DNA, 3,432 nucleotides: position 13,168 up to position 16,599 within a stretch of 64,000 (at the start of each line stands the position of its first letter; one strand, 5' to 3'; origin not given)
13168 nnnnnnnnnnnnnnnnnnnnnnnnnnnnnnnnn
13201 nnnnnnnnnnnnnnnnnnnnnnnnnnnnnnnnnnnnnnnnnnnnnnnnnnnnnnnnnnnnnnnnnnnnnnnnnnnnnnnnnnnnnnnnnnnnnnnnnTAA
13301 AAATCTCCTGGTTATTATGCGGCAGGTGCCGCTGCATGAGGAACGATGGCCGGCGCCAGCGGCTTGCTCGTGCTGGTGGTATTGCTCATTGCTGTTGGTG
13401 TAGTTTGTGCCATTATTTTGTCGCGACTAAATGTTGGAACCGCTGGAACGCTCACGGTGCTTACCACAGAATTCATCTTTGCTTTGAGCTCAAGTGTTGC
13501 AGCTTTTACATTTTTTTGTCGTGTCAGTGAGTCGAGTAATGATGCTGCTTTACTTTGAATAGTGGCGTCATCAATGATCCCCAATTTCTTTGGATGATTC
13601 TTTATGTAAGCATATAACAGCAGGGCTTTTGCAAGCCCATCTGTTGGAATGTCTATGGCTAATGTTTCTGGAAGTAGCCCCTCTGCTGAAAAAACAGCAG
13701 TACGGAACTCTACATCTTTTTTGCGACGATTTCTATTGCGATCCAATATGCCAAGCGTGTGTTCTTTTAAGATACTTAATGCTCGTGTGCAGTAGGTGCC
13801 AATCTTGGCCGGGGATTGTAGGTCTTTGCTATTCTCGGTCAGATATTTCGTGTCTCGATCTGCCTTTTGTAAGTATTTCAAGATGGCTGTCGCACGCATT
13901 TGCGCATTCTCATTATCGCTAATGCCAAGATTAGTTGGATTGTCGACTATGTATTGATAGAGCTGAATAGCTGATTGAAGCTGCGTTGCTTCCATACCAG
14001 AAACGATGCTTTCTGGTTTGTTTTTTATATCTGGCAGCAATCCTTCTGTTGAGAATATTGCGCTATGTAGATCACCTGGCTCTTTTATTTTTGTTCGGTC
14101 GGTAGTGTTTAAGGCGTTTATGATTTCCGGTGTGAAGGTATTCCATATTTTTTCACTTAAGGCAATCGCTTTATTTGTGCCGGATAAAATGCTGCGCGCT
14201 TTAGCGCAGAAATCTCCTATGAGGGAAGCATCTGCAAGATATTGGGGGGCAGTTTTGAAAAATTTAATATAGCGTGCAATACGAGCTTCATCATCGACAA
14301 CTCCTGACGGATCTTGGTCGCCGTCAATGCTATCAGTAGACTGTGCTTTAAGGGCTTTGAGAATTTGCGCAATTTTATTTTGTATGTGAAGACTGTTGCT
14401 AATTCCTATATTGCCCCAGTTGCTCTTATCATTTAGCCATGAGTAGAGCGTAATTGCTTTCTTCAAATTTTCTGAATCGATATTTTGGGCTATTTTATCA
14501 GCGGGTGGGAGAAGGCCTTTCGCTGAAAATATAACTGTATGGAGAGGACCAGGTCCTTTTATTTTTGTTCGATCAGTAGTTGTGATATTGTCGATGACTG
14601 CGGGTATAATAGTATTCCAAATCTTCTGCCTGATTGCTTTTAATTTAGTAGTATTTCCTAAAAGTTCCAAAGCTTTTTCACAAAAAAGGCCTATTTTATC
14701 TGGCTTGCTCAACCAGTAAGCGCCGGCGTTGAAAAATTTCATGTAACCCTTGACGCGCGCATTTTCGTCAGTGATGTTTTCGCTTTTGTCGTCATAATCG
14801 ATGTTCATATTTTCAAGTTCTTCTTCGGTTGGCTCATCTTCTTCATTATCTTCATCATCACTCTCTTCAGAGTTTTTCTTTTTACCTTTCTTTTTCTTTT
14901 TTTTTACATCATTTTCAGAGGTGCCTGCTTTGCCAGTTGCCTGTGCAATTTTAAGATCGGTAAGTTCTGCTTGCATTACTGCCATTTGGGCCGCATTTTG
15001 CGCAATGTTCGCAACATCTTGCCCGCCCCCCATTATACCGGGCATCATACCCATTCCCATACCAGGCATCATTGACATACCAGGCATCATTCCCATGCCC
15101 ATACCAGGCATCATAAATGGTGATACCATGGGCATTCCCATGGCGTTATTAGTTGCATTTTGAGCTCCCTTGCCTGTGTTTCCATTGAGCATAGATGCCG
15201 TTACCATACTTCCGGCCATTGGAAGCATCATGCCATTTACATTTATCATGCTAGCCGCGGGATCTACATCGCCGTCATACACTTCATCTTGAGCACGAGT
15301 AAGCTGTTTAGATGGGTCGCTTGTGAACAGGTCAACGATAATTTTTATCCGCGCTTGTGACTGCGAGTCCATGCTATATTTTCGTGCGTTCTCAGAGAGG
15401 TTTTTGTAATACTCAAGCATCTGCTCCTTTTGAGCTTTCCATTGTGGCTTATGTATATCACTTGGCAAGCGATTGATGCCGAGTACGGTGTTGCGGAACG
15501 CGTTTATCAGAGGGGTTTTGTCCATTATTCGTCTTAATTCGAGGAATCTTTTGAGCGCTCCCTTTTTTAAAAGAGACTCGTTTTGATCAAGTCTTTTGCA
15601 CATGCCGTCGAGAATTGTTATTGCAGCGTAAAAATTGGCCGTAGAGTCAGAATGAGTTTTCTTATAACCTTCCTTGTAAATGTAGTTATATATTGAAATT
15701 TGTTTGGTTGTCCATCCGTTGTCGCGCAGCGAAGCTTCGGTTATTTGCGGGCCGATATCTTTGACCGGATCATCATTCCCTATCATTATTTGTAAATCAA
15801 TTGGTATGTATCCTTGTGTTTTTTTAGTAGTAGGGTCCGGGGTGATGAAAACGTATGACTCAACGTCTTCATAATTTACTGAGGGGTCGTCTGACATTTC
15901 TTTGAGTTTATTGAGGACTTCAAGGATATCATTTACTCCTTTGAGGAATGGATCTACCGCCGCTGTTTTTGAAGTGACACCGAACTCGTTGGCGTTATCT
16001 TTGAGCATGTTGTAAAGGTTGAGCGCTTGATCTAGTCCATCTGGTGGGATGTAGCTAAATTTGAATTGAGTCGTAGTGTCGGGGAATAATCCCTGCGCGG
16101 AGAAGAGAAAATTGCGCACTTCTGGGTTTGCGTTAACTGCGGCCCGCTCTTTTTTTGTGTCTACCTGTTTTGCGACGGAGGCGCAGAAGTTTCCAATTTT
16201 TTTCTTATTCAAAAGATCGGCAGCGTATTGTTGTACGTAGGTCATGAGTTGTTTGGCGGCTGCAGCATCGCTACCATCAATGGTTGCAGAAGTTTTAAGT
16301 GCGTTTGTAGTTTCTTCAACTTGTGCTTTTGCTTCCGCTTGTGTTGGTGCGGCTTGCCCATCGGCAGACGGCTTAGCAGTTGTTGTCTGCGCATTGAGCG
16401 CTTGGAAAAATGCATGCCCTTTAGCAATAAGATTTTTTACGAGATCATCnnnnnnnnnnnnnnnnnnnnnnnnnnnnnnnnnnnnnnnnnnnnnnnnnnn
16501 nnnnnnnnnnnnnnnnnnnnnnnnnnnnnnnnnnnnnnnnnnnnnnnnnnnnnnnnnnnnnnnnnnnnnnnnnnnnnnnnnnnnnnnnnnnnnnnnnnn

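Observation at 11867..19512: Giant secreted repeat protein translationally coupled to its own OMP paralog: candidate novel surface or secretion pair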

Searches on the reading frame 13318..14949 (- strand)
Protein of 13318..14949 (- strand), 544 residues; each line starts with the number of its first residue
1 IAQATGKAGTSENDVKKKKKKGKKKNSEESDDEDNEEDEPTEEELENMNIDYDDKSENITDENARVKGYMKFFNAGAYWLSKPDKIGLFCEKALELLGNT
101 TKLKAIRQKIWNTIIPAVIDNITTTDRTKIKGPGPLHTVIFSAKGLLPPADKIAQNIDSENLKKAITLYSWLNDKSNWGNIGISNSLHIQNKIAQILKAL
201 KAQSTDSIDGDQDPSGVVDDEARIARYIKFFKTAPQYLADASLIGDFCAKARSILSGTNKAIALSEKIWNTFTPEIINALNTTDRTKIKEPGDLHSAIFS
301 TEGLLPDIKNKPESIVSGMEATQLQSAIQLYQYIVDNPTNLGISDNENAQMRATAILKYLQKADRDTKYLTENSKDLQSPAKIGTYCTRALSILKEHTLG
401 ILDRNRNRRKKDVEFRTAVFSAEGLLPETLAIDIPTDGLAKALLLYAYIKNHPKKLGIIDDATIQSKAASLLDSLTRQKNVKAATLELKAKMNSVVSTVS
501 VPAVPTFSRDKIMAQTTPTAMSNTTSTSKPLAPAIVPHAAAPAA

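Call 43: search_solved_structures(query=window:13318-14949:-, max_evalue=1)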
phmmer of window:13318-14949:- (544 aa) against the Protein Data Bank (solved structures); distinct sequences matched with E-value up to 1: 0.

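Call 44: search_protein_families(library=pfam, proteins=[window:13318-14949:-], max_evalue=1)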
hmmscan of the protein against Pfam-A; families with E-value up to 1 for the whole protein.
window:13318-14949:- (544 aa): 2 families
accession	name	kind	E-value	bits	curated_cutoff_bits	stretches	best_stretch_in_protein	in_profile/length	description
PF14851.11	FAM176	-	0.11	12.8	31.5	0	15-56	51-93/152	FAM176 family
PF22337.1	Phage_fiber_rpt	-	0.69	10.1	27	0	276-287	1-12/34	Phage tail fiber repeats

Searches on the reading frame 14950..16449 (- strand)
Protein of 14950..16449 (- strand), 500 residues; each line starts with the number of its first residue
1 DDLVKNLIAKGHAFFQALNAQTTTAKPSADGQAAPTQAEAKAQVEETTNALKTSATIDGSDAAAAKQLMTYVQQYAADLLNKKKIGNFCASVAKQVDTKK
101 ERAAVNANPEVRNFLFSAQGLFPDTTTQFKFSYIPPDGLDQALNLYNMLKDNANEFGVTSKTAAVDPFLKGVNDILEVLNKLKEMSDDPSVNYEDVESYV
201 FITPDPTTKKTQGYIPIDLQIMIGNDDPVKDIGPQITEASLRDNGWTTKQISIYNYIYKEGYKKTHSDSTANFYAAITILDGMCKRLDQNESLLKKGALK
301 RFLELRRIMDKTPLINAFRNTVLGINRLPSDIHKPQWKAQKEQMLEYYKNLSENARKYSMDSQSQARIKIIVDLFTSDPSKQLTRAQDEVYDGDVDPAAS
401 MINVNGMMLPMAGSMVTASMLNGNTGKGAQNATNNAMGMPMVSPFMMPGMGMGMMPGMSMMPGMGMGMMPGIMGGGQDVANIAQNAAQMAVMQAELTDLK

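Call 44: search_protein_families(library=pfam, proteins=[window:14950-16449:-], max_evalue=1)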
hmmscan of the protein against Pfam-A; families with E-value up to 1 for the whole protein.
window:14950-16449:- (500 aa): 1 family
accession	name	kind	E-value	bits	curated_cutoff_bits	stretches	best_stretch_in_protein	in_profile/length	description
PF18410.7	BTHB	-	0.027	14.8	25.6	1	60-98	12-51/72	Basic tilted helix bundle domain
